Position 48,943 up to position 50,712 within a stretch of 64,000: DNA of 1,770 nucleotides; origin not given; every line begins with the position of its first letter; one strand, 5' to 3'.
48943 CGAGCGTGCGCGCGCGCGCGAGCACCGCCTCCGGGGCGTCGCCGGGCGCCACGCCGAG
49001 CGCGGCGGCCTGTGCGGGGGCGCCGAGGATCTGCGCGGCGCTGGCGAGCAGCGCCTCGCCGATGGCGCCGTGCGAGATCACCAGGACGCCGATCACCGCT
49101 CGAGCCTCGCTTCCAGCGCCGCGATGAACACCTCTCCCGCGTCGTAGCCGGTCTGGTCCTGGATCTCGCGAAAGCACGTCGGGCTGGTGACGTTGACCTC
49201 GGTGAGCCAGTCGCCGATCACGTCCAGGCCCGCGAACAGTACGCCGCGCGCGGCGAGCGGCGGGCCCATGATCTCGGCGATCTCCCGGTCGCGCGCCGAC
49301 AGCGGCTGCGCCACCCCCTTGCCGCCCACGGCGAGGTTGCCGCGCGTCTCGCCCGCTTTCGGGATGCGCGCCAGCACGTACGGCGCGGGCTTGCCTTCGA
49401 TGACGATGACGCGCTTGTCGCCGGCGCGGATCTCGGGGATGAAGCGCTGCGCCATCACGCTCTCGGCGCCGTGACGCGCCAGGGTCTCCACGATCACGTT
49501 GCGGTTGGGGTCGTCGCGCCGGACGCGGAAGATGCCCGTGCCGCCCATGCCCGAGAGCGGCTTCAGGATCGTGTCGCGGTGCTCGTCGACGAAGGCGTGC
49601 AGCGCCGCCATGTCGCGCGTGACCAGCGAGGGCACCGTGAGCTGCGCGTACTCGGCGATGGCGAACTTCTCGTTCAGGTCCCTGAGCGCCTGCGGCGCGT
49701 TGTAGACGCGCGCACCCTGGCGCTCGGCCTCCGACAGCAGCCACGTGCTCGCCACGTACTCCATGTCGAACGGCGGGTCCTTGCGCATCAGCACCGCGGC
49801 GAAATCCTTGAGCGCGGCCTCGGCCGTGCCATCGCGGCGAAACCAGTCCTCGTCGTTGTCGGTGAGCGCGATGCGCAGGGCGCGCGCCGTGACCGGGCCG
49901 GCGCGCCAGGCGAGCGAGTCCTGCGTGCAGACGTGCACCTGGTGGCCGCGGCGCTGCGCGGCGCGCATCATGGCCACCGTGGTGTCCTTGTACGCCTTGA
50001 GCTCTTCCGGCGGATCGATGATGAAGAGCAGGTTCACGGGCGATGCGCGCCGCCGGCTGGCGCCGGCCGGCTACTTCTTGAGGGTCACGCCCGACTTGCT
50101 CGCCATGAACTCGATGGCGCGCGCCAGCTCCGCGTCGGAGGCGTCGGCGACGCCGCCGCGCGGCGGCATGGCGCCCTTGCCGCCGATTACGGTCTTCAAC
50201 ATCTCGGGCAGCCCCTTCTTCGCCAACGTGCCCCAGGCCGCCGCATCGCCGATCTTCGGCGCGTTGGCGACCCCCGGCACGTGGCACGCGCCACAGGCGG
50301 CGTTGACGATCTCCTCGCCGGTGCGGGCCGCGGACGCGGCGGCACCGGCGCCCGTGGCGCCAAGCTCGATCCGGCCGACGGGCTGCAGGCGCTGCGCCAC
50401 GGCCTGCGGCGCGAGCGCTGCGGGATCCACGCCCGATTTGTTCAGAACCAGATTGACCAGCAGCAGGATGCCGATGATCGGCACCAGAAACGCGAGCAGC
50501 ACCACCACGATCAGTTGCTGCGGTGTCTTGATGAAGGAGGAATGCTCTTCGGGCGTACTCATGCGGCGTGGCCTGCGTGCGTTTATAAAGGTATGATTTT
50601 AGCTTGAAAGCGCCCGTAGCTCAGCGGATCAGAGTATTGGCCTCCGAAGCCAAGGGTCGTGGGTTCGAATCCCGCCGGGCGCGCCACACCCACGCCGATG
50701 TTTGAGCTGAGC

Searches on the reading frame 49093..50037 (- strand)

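Call 30: search_protein_families(library=pfam, proteins=[window:49093-50037:-])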
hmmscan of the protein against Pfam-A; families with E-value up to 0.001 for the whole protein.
window:49093-50037:- (314 aa): 5 families
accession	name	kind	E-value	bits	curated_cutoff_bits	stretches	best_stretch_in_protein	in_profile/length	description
PF02955.21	GSH-S_ATP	-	1.6e-68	230.1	23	1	123-296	1-174/175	Prokaryotic glutathione synthetase, ATP-grasp domain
PF02951.20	GSH-S_N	-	4.5e-42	143.3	21.3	1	1-119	1-119/119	Prokaryotic glutathione synthetase, N-terminal domain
PF08443.16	RimK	-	1.1e-07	32.1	21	1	140-275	24-153/188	RimK-like ATP-grasp domain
PF14397.11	ATPgrasp_ST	-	6.9e-05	22.6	31.4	1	110-176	8-83/278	Sugar-transfer associated ATP-grasp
PF14398.11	ATPgrasp_YheCD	-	0.00016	21.5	26.8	1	139-181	34-76/255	YheC/D like ATP-grasp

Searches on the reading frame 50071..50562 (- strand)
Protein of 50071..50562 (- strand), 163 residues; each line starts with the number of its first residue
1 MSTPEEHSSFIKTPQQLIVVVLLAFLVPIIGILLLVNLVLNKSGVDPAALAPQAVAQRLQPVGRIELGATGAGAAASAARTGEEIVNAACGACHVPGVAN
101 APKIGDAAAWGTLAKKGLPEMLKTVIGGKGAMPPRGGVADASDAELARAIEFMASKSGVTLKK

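Call 30: search_protein_families(library=pfam, proteins=[window:50071-50562:-])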
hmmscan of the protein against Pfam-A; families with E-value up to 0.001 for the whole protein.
window:50071-50562:- (163 aa): 2 families
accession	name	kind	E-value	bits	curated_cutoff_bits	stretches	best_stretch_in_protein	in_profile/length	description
PF13442.11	Cytochrome_CBB3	-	1.2e-12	48.4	27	1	78-153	2-68/68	Cytochrome C oxidase, cbb3-type, subunit III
PF00034.26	Cytochrom_C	-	5e-05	25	21.3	1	81-156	3-89/90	Cytochrome c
